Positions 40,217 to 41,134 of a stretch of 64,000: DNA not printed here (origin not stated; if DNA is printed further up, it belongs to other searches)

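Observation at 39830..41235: A derivative of the long-TIR element carries a different 205-aa ORF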

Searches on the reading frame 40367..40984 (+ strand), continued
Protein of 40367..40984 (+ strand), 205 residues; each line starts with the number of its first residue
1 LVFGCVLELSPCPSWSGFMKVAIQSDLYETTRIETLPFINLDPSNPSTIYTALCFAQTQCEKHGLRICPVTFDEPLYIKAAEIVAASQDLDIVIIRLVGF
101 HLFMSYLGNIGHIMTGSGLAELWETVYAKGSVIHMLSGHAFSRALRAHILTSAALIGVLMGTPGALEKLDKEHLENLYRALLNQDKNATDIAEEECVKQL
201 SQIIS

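Call 66: fold_search(model_id=the predicted structure, library=pdb)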
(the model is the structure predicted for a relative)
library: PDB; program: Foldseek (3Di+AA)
matches with E <= 10: 330; with E <= 0.001: 16
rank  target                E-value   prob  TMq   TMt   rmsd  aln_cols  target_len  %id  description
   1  5um9_A                4.7e-05  1.00  0.16  0.46  22.4       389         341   15  Flap endonuclease 1 (FEN1) D86N with 5'-flap substrate DNA and Sm3+ (released 2017-06-28)
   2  3q8k_A                5.5e-05  1.00  0.15  0.43  22.9       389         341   16  Crystal Structure of Human Flap Endonuclease FEN1 (WT) in complex with product 5'-flap DNA, SM3+, and K+ (released 2011-04-27)
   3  5kse_A                9.5e-05  1.00  0.16  0.43  22.8       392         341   16  Flap endonuclease 1 (FEN1) R100A with 5'-flap substrate DNA and Sm3+ (released 2017-06-28)
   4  5k97_A                1.3e-04  1.00  0.16  0.46  22.6       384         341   15  Flap endonuclease 1 (FEN1) D233N with cleaved product fragment and Sm3+ (released 2017-06-28)
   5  5zog_A                1.4e-04  1.00  0.16  0.50  22.1       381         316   15  Crystal Structure of R192F hFen1 in complex with DNA (released 2019-01-30)
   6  3q8m_A                1.7e-04  1.00  0.16  0.46  20.7       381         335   15  Crystal Structure of Human Flap Endonuclease FEN1 (D181A) in complex with substrate 5'-flap DNA and K+ (released 2011-04-27)
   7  4q0w_B                2.0e-04  1.00  0.16  0.51  20.5       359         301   13  he catalytic core of Rad2 in complex with DNA substrate (complex II) (released 2014-08-27)
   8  3q8m_B                2.6e-04  1.00  0.17  0.48  20.7       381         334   14  Crystal Structure of Human Flap Endonuclease FEN1 (D181A) in complex with substrate 5'-flap DNA and K+ (released 2011-04-27)
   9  9l56_A                4.7e-04  1.00  0.15  0.48  20.2       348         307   13  Plastid-localized exonuclease 1 (released 2025-07-16)
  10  4q0z_B                5.1e-04  1.00  0.16  0.52  20.1       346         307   13  The catalytic core of Rad2 in complex with DNA substrate (complex III) (released 2014-08-27)
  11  5fv7_A                5.3e-04  1.00  0.15  0.53  20.9       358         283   13  Human Fen1 in complex with an N-hydroxyurea compound (released 2016-08-17)
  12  9rdi_B                6.8e-04  1.00  0.16  0.47  20.9       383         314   15  Crystal Structure of Flap Endonuclease FEN1 with Compound 5 (released 2025-09-24)
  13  9rdi_A                7.7e-04  1.00  0.15  0.47  22.6       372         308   16  Crystal Structure of Flap Endonuclease FEN1 with Compound 5 (released 2025-09-24)
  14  5fv7_B                8.4e-04  1.00  0.15  0.52  22.1       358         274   13  Human Fen1 in complex with an N-hydroxyurea compound (released 2016-08-17)
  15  5hmm_A                9.5e-04  1.00  0.15  0.55  12.1       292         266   16  Crystal Structure of T5 D15 Protein Co-crystallized with Metal Ions (released 2016-06-01)
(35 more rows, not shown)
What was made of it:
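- On Academ superfamily / AcademX lineage: Foldseek hits FEN1/Rad2 at E 5e-5, probability 1.0 (call 66).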
